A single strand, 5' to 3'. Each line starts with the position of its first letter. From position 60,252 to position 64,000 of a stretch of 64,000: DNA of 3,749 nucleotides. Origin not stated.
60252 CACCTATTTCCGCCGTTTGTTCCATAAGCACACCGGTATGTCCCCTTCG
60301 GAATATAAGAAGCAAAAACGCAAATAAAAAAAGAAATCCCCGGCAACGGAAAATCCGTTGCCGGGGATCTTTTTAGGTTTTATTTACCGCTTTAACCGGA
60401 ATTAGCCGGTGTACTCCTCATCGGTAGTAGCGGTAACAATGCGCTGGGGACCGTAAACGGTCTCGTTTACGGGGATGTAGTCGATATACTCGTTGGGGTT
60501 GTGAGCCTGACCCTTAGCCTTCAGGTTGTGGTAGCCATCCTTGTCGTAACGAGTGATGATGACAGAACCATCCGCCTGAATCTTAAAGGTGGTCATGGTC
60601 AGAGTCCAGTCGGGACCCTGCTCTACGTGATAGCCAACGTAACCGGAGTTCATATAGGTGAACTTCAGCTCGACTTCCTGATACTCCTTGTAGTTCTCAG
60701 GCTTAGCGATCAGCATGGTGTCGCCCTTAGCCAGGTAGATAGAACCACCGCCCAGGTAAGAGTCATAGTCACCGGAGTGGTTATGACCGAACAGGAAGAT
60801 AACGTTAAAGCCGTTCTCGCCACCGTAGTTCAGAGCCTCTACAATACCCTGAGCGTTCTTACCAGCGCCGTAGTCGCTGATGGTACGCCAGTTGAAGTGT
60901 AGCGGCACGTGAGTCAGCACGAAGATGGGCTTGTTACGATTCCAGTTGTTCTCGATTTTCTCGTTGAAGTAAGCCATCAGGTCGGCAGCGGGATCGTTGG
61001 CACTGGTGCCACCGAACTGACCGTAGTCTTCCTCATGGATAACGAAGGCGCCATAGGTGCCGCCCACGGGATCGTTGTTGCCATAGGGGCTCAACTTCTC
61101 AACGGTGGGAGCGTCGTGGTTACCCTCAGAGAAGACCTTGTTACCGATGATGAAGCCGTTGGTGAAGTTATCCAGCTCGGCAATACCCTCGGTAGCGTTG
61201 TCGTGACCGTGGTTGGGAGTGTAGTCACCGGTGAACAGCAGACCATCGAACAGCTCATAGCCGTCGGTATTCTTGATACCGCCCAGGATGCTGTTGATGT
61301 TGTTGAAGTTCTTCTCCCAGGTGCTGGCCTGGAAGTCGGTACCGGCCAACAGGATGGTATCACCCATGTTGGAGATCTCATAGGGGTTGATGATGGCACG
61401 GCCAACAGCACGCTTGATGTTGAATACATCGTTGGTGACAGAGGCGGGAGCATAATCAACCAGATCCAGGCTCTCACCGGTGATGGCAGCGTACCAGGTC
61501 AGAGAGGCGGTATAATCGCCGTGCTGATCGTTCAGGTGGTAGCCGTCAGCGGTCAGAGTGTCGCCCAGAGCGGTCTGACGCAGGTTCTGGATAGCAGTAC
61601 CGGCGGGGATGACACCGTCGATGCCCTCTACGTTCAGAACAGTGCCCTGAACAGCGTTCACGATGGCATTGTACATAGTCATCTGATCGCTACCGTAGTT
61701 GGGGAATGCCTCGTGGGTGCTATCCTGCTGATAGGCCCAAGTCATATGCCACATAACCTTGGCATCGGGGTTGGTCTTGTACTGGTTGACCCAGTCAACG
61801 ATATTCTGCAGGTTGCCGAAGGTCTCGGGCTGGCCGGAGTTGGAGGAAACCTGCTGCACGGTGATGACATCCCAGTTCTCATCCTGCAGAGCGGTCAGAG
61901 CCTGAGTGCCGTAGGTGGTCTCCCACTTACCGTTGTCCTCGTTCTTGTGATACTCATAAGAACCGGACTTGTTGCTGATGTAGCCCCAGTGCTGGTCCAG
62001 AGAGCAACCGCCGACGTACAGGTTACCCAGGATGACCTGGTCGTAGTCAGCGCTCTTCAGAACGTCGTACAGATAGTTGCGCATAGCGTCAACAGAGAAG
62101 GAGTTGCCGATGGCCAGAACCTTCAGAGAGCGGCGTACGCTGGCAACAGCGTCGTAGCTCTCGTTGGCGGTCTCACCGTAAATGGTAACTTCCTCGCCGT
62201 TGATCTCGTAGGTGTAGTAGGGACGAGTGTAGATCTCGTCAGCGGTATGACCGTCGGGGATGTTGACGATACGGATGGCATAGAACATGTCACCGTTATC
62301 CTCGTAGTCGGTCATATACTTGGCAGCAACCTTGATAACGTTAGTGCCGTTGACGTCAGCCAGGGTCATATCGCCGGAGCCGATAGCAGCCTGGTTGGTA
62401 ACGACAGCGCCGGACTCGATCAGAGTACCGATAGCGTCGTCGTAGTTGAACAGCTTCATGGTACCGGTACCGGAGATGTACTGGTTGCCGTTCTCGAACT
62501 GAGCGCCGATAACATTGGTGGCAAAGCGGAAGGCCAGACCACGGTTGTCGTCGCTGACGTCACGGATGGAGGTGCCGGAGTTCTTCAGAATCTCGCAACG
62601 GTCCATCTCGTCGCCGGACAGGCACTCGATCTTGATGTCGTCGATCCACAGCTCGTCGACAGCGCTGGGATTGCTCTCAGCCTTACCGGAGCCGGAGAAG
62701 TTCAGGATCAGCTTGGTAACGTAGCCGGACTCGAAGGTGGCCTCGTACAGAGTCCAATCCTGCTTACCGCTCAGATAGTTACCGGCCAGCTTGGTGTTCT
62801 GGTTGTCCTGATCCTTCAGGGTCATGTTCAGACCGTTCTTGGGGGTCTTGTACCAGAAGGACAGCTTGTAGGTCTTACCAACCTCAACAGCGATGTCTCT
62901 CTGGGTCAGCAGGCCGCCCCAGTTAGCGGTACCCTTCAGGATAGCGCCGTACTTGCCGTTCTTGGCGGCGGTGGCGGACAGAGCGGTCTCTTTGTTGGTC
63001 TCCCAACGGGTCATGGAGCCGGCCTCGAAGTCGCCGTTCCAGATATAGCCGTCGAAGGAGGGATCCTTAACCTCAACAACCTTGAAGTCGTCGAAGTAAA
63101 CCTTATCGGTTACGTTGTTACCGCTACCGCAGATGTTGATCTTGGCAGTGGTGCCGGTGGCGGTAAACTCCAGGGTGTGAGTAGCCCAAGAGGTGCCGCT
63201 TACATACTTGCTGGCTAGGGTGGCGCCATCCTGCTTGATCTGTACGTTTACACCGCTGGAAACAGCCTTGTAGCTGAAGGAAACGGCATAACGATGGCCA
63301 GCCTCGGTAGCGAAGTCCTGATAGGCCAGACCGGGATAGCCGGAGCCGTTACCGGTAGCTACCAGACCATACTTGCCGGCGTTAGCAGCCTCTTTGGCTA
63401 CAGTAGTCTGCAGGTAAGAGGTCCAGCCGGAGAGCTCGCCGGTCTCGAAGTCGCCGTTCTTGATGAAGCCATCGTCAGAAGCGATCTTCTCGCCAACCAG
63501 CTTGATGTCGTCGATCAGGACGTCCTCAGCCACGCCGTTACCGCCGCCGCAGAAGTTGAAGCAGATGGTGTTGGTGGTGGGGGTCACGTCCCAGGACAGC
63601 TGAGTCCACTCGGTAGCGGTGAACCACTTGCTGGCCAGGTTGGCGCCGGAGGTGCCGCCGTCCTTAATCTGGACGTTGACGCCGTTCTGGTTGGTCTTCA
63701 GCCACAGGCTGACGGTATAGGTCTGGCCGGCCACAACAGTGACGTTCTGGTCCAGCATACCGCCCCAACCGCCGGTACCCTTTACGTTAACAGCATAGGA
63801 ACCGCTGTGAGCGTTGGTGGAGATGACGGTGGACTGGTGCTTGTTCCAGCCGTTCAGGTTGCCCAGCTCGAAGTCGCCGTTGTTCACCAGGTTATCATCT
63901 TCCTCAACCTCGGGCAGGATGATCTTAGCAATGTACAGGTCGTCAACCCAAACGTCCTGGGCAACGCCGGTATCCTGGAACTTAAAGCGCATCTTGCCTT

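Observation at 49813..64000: Three tandem giant paralogs combining a CBM array, an SGNH-like domain and a C-terminal metallophosphoesterase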

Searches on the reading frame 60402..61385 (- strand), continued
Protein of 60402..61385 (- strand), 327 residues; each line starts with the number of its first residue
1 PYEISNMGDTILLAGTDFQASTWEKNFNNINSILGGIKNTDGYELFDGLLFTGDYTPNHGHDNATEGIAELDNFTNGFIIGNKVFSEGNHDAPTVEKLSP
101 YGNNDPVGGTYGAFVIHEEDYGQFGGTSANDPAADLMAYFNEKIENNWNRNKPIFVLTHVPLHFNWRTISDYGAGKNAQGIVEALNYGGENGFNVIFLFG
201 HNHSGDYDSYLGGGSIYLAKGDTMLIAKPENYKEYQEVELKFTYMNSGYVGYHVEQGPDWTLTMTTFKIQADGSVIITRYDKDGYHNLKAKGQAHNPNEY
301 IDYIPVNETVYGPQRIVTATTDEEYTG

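Call 74: search_protein_families(library=pfam, proteins=[L010:11118-12194:+, L012:11119-12192:+, L019:11024-12208:+, L012:12944-16510:+, L017:12622-13752:+, L019:14873-16003:+, L019:17554-19953:+, L017:15925-18048:+, L012:1298-2395:+, L019:4762-5799:+], max_evalue=0.0001)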
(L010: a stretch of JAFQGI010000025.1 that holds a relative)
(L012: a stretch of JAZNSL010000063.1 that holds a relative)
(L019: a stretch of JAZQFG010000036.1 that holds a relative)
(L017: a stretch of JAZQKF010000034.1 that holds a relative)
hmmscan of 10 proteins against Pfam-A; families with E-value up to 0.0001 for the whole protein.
L010:11118-12194:+ (359 aa): 2 families
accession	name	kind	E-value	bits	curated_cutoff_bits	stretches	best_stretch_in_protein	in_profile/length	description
PF13280.12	WYL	-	1e-10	41.9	21.8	1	171-245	2-69/70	WYL domain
PF25583.1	WCX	-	2.5e-07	31.4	23.9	1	280-349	4-70/76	WCX domain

L012:11119-12192:+ (358 aa): 2 families
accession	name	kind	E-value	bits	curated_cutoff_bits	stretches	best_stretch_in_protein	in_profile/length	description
PF13280.12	WYL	-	1.9e-10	41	21.8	1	170-244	2-69/70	WYL domain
PF25583.1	WCX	-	2.6e-07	31.3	23.9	1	279-348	4-70/76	WCX domain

L019:11024-12208:+ (395 aa): 2 families
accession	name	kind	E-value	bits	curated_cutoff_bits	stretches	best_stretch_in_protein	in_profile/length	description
PF00404.24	Dockerin_1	-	7.8e-13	48.8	22.9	1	221-275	1-57/57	Dockerin type I domain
PF00963.24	Cohesin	-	9.1e-10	39.3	24.1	1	91-216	4-139/139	Cohesin domain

L012:12944-16510:+ (1189 aa): 2 families
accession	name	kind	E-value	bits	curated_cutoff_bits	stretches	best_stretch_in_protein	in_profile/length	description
PF13306.12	LRR_5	-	5e-64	214.3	27.7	4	311-402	18-108/127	BspA type Leucine rich repeat region (6 copies)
PF00041.27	fn3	-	9.6e-09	35.8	25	1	1102-1171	8-72/84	Fibronectin type III domain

L017:12622-13752:+ (377 aa): 6 families
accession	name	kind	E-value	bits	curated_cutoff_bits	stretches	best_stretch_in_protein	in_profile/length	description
PF00248.27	Aldo_ket_red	-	4.7e-41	141.2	24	1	6-274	2-289/291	Aldo/keto reductase family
PF13187.11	Fer4_9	-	9.8e-10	38.8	27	1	286-361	2-50/52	4Fe-4S dicluster domain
PF13746.11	Fer4_18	-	3.9e-07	30.7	27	0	339-369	52-82/114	4Fe-4S dicluster domain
PF13183.11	Fer4_8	-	8e-07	29.9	27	1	286-361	5-67/68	4Fe-4S dicluster domain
PF13237.11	Fer4_10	-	8.2e-06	26.1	25.5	1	285-359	8-53/53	4Fe-4S dicluster domain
PF13534.11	Fer4_17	-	2.2e-05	25.4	22.2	0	286-363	2-61/61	4Fe-4S dicluster domain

L019:14873-16003:+ (377 aa): 9 families
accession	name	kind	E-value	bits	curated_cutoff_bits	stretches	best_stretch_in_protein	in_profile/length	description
PF00248.27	Aldo_ket_red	-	1.4e-42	146.2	24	1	6-274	2-289/291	Aldo/keto reductase family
PF13187.11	Fer4_9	-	1.1e-10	41.7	27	1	286-361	2-50/52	4Fe-4S dicluster domain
PF13237.11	Fer4_10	-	4.2e-07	30.2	25.5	1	285-359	8-53/53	4Fe-4S dicluster domain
PF13746.11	Fer4_18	-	6.4e-07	30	27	0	342-369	55-82/114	4Fe-4S dicluster domain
PF13534.11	Fer4_17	-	1.5e-06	29.1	22.2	1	286-363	2-61/61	4Fe-4S dicluster domain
PF13183.11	Fer4_8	-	2.2e-06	28.5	27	1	285-361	4-67/68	4Fe-4S dicluster domain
PF17179.9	Fer4_22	-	1.7e-05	26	27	0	344-361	77-94/95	4Fe-4S dicluster domain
PF12837.12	Fer4_6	-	2e-05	24.8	25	0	346-359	7-20/24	4Fe-4S binding domain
PF00037.32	Fer4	-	2.3e-05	24.5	21.1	1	347-360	7-20/24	4Fe-4S binding domain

L019:17554-19953:+ (800 aa): 2 families
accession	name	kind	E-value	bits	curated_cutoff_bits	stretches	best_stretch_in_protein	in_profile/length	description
PF13597.11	NRDD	-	2.9e-192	640.7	26.2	1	133-697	1-562/562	Anaerobic ribonucleoside-triphosphate reductase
PF03477.21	ATP-cone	-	1.4e-19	70.9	25.8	1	15-104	2-87/88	ATP cone domain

L017:15925-18048:+ (708 aa): 2 families
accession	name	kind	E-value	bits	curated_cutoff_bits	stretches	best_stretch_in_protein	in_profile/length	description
PF13597.11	NRDD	-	1.7e-193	644.8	26.2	1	121-685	1-562/562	Anaerobic ribonucleoside-triphosphate reductase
PF03477.21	ATP-cone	-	5.2e-21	75.4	25.8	1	3-92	2-87/88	ATP cone domain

L012:1298-2395:+ (366 aa): 3 families
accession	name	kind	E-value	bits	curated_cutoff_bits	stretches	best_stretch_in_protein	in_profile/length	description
PF03275.19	GLF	-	3.1e-83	278.9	26.3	1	147-347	1-203/203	UDP-galactopyranose mutase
PF13450.12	NAD_binding_8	-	1.7e-18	67.1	21.9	1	8-73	1-67/68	NAD(P)-binding Rossmann-like domain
PF01593.30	Amino_oxidase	-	6.9e-08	32.6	19.8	1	19-211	7-222/443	Flavin containing amine oxidoreductase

L019:4762-5799:+ (346 aa): 1 family
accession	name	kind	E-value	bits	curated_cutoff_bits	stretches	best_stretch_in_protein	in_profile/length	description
PF03116.20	NQR2_RnfD_RnfE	-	1.2e-21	77.8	27.7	1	18-293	18-284/296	NQR2, RnfD, RnfE family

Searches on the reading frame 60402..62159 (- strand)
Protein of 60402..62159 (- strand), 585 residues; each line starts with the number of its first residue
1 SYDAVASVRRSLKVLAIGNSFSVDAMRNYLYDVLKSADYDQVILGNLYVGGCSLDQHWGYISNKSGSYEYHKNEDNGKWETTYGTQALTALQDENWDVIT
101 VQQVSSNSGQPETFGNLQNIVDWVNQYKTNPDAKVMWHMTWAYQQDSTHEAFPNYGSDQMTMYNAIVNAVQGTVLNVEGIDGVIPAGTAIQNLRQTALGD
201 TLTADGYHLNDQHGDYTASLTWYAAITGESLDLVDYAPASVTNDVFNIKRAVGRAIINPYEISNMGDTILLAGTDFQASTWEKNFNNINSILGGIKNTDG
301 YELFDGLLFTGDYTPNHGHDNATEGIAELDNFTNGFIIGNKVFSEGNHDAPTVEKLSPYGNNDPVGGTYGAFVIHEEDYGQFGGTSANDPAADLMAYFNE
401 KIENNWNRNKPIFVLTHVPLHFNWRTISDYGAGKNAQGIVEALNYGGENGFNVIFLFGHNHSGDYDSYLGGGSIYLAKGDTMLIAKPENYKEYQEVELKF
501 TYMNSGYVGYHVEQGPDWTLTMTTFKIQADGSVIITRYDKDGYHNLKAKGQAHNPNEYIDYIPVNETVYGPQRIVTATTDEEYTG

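Call 8: search_solved_structures(query=window:60402-62159:-, max_evalue=1, show_alignments=3)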
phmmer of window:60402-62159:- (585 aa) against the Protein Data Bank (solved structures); distinct sequences matched with E-value up to 1: 1.
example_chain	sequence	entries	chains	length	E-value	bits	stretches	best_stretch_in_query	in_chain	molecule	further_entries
4i8i_A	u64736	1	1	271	2.4e-52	181.5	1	11-263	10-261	hypothetical protein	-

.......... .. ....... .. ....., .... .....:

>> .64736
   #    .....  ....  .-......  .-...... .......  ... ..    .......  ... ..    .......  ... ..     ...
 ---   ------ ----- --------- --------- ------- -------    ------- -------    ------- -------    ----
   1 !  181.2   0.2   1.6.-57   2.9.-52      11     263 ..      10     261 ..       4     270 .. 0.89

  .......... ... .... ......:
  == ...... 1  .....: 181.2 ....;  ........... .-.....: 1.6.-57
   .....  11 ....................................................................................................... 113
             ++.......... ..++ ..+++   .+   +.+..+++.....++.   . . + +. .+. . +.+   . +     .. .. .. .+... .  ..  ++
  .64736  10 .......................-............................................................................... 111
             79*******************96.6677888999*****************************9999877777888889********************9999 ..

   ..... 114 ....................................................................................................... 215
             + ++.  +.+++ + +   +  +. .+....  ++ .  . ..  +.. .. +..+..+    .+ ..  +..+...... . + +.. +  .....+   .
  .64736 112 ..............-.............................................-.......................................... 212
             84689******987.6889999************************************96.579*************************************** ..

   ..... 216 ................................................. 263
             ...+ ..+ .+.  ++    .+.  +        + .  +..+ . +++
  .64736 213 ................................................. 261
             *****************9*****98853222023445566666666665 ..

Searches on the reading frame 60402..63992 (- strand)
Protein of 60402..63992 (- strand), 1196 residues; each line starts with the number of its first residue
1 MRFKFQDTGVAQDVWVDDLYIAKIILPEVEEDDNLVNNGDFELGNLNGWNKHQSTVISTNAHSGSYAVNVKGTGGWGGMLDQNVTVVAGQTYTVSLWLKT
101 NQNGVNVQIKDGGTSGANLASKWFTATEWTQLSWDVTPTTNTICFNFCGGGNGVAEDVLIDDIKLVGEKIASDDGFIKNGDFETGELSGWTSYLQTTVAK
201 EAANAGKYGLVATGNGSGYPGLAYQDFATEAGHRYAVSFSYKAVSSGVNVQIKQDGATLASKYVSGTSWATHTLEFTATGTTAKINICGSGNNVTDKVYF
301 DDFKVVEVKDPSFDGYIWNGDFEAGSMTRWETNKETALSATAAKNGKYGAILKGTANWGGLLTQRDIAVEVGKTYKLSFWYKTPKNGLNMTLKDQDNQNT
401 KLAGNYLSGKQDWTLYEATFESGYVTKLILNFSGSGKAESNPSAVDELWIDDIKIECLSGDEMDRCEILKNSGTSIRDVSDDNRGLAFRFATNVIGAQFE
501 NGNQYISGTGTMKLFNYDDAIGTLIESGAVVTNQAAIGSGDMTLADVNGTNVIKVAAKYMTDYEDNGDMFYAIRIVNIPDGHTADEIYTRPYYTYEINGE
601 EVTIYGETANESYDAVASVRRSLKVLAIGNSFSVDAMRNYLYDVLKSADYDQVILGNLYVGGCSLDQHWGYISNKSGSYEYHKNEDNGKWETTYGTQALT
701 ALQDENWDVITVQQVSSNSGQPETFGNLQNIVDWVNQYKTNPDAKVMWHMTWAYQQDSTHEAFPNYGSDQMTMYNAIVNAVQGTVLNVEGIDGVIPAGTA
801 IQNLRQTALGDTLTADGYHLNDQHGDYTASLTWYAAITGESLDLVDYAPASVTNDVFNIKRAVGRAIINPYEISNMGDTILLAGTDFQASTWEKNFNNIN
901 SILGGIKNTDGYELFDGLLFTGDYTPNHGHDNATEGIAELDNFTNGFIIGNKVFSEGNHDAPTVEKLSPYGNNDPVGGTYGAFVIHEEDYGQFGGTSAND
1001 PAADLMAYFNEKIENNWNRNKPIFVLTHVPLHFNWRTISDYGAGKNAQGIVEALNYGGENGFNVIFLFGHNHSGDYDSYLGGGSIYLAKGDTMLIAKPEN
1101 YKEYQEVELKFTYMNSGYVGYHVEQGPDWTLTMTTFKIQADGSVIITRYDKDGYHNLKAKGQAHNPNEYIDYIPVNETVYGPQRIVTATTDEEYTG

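Call 4: search_protein_families(library=pfam, proteins=[window:60402-63992:-], max_evalue=0.01)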
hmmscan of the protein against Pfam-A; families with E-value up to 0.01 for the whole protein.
window:60402-63992:- (1196 aa): 5 families
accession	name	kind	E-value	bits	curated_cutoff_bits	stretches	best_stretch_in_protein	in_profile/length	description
PF16227.11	DUF4886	-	1.1e-82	277.2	26.7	1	624-861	1-236/242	Domain of unknown function (DUF4886)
PF02018.23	CBM_4_9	-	1.8e-40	138.9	25.9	3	316-430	3-127/136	Carbohydrate binding domain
PF22637.2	CBM_4_9_1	-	2.6e-06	28.2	27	0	179-304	13-147/148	BppA domain 1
PF00149.33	Metallophos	-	1.2e-05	26.3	21.5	1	888-1073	10-190/191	Calcineurin-like phosphoesterase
PF17974.7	GalBD_like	-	0.0035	17.8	26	0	225-262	98-135/190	Galactose-binding domain-like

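Call 9: search_protein_families(library=ncbifam, proteins=[window:60402-63992:-], max_evalue=0.1)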
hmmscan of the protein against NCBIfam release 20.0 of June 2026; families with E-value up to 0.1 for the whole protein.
window:60402-63992:- (1196 aa): 3 families
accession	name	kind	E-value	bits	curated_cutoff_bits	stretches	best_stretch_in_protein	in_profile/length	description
NF033675.1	NTTRR-F1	subfamily_domain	6.5e-24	84.8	70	3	33-109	3-78/155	NTTRR-F1 domain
TIGR04362.1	choice_anch_C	subfamily_domain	1.2e-11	45.1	120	2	59-164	45-156/157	choice-of-anchor C family protein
NF048003.1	GTA_spike_fiber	domain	0.0015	19.1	36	1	38-141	13-122/182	phage head spike fiber domain-containing protein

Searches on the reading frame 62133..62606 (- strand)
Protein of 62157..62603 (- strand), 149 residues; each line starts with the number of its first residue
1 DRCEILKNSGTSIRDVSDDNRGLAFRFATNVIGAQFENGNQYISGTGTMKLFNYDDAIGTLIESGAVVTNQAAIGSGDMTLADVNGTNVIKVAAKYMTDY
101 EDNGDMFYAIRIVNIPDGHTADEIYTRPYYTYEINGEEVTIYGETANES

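Call 31: find_homologous_proteins(query=window:62157-62603:-, max_evalue=0.001)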
Query seq(149 aa) (149 aa): 1 proteins with E <= 0.001 among 18 candidates.
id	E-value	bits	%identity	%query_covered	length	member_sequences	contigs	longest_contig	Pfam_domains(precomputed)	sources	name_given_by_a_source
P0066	5.0e-22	96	53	68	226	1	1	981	PF13431.13,PF13414.13,PF00515.35,PF13181.13,PF07719.24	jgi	jgi:tetratricopeptide (TPR) repeat protein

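Call 44: predict_structure(alignment_id=A4)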
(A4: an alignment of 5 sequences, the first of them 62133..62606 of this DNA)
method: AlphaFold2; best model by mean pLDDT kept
length: 158 residues; sequences in the alignment: 5
mean_pLDDT: 80.2   pTM: 0.77
mean pLDDT of the five models: 80.2, 74.9, 72.9, 72.8, 67.2
residues with pLDDT >= 90: 31; 70-90: 95; 50-70: 21; < 50: 11
segments of 3 or more residues with pLDDT < 50: 1-11
pLDDT, mean of each block of 10 residues (from residue 1): 43 60 82 76 84 85 92 85 84 88 74 86 90 91 88 75
secondary structure, 60 per line:
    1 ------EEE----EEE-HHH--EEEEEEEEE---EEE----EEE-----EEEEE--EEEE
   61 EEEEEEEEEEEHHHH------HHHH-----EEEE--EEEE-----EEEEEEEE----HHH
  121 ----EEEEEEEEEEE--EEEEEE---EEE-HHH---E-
elements in order: E7-9 E14-16 E23-31 E35-37 E42-44 E50-54 E57-71 H72-75 H82-85 E91-94 E97-100 E106-113 E125-135 E138-143 E147-149

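Call 48: fold_search(model_id=the predicted structure, library=pdb)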
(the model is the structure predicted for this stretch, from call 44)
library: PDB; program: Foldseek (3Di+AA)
matches with E <= 10: 1378; with E <= 0.001: 0
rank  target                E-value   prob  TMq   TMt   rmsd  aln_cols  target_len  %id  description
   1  8k2j                  9.0e-03  0.63  0.27  0.11  17.1       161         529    8  Crystal structure of Group 3 Oligosaccharide/Monosaccharide-releasing beta-N-acetylgalactosaminidase NgaDssm, apo form (released 2024-04-24)
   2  1xl6_A                1.4e-02  0.89  0.32  0.20  10.3       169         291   10  Intermediate gating structure 2 of the inwardly rectifying K+ channel KirBac3.1 (released 2004-12-07)
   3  2wli_B                1.5e-02  0.95  0.34  0.24   8.2       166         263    8  POTASSIUM CHANNEL FROM MAGNETOSPIRILLUM MAGNETOTACTICUM (released 2010-06-09)
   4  2wli_A                1.9e-02  0.85  0.32  0.21  10.8       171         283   10  POTASSIUM CHANNEL FROM MAGNETOSPIRILLUM MAGNETOTACTICUM (released 2010-06-09)
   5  2okm                  2.1e-02  0.35  0.23  0.24  15.5       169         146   10  Crystal structure of ACE19, the collagen binding subdomain of Enterococcus faecalis surface protein ACE (released 2008-01-22)
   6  7wrk                  2.6e-02  0.23  0.22  0.22  16.5       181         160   10  Structure of hypothetical protein TTHA1873 from Thermus thermophilus (released 2022-03-09)
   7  8b7d                  2.8e-02  0.95  0.41  0.43   6.7       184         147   10  Luminal domain of TMEM106B (released 2023-07-19)
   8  7mit_A                2.8e-02  0.91  0.37  0.20   8.0       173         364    8  Vascular KATP channel: Kir6.1 SUR2B propeller-like conformation 1 (released 2021-10-13)
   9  3irp                  2.8e-02  0.47  0.27  0.12  15.9       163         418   16  Crystal structure of functional region of UafA from Staphylococcus saprophyticus at 1.50 angstrom resolution (released 2010-09-08)
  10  6mns_H                3.2e-02  0.69  0.30  0.23  15.1       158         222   10  Rhesus macaque anti-HIV V3 antibody DH753 with gp120 V3 ZAM18 peptide (released 2019-07-24)
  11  3irz                  4.0e-02  0.41  0.26  0.12  15.5       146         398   16  Crystal structure of functional region of UafA from Staphylococcus saprophyticus in P212121 form (released 2010-09-08)
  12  3mnm_C                4.2e-02  0.14  0.15  0.19  16.1       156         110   11  Crystal structure of GAE domain of GGA2p from Saccharomyces cerevisiae (released 2010-09-08)
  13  4ktd_H                4.5e-02  0.66  0.29  0.23   9.5       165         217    8  Fab fragment of HIV vaccine-elicited CD4bs-directed antibody, GE136, from non-human primate (released 2014-02-05)
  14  5a2f                  4.5e-02  0.33  0.24  0.20  19.9       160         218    9  Two membrane distal IgSF domains of CD166 (released 2015-07-22)
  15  8via_H                4.7e-02  0.33  0.24  0.27  13.0       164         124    7  Protective effect of human non-neutralizing cross-reactive spike antibodies elicited by SARS-CoV-2 mRNA vaccination (released 2024-10-23)
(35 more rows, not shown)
